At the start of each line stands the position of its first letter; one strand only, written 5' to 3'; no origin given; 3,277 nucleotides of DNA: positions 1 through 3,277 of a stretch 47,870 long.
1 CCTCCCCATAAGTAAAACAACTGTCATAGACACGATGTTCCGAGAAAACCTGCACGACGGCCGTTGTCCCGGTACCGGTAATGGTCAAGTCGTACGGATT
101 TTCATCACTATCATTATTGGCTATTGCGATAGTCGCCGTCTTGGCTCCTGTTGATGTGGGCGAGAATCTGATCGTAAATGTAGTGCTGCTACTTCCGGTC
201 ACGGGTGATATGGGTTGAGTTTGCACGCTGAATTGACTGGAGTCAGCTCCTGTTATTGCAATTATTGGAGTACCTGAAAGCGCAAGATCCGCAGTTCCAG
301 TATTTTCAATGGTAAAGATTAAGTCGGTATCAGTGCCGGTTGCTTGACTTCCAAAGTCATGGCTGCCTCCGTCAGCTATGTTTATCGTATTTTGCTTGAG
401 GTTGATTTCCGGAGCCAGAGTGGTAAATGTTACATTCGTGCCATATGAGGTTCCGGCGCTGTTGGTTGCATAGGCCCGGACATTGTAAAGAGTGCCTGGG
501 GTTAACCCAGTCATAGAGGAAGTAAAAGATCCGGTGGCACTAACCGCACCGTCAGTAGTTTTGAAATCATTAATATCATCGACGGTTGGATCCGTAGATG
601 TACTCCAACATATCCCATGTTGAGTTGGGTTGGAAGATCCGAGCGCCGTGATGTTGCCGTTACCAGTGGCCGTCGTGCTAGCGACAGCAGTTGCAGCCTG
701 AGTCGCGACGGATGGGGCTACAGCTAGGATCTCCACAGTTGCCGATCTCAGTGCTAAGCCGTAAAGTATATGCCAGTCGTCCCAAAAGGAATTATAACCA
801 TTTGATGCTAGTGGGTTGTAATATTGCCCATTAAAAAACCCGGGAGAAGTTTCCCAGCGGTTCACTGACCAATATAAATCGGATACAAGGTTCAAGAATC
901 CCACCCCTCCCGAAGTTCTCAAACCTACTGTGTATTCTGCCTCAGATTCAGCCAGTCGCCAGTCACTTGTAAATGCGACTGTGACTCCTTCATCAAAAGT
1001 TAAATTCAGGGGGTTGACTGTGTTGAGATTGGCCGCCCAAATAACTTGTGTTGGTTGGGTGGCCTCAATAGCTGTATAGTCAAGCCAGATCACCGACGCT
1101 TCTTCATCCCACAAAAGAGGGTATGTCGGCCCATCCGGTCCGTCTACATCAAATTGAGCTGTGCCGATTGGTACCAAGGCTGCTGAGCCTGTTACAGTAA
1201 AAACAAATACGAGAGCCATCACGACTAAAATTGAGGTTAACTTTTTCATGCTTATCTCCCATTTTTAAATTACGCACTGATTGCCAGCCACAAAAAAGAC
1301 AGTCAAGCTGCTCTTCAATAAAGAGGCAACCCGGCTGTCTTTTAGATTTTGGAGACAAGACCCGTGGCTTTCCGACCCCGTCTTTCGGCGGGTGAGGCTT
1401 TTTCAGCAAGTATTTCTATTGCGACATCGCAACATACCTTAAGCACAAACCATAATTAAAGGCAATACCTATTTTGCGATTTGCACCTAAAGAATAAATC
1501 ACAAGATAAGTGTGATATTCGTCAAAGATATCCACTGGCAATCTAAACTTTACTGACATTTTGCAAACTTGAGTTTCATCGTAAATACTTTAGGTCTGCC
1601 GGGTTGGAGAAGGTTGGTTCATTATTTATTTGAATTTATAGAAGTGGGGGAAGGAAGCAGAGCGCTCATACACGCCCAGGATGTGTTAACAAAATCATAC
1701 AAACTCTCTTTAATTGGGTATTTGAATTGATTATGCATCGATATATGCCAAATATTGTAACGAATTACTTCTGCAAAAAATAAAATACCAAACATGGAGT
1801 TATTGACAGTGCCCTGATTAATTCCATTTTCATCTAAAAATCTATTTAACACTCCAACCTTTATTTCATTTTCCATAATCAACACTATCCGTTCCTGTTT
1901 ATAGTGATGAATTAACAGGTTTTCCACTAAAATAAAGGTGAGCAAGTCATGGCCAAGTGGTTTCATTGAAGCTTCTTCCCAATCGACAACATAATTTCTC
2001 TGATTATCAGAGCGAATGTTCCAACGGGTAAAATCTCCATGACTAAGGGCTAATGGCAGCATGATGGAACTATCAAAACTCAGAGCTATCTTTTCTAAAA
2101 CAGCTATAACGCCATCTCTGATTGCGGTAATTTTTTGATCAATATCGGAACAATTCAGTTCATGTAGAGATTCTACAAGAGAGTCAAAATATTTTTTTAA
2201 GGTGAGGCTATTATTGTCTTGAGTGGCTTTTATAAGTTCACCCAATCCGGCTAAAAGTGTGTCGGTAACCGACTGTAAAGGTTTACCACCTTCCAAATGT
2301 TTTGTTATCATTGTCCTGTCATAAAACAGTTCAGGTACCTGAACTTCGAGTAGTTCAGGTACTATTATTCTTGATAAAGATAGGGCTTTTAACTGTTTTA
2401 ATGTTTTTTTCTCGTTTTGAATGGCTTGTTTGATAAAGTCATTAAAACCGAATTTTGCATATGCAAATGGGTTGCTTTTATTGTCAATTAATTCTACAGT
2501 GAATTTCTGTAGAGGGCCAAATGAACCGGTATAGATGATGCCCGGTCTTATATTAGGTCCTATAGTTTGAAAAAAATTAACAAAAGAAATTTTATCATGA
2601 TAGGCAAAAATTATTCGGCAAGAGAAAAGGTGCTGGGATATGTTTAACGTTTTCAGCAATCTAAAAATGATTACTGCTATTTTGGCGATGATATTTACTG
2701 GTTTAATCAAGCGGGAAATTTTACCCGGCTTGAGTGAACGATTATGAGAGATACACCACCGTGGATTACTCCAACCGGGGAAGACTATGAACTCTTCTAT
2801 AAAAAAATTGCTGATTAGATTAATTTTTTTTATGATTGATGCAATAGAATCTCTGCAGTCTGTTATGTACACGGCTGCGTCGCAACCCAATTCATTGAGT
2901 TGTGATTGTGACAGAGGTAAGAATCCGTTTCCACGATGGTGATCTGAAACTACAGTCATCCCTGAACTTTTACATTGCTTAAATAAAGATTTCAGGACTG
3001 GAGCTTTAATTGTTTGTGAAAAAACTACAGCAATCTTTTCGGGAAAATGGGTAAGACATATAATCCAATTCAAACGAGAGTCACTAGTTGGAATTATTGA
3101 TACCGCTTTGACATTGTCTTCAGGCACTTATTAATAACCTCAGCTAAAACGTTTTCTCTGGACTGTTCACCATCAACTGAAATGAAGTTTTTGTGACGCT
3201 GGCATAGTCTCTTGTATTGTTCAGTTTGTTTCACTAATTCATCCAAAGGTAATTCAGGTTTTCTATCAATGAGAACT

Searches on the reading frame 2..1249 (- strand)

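Call 76: search_protein_families(library=pfam, proteins=[window:2-1249:-], max_evalue=0.00001)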
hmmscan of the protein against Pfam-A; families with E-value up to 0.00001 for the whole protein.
window:2-1249:- (416 aa): 2 families
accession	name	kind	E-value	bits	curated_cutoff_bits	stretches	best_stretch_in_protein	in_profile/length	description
PF15780.11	ASH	-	1.9e-07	31.6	27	1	298-381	15-93/98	Abnormal spindle-like microcephaly-assoc'd, ASPM-SPD-2-Hydin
PF22544.2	HYDIN_VesB_CFA65-like_Ig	-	7.1e-06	26.6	25.5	0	297-392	10-99/100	HYDIN/CFA65/VesB-like, Ig-like domain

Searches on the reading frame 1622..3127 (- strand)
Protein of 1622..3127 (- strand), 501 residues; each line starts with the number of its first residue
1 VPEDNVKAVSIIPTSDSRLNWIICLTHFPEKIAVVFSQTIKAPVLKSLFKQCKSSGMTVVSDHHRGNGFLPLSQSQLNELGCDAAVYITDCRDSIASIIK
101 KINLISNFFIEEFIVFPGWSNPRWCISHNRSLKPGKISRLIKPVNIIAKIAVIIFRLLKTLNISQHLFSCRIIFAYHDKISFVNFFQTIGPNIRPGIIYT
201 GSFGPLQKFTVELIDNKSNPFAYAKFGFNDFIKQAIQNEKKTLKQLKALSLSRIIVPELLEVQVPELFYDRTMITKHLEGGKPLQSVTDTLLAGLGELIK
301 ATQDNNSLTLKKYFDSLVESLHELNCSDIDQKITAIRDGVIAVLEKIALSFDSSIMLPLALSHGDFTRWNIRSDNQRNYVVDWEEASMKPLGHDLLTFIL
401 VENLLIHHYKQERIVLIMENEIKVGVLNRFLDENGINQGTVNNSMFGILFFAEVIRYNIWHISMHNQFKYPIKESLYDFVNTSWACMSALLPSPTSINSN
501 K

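Call 76: search_protein_families(library=pfam, proteins=[window:1622-3127:-], max_evalue=0.00001)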
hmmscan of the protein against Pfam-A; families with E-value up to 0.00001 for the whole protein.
window:1622-3127:- (501 aa): 1 family
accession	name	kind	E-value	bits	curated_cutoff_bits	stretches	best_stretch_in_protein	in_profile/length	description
PF01636.29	APH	-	2.6e-08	34.4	23.2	1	234-399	35-210/239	Phosphotransferase enzyme family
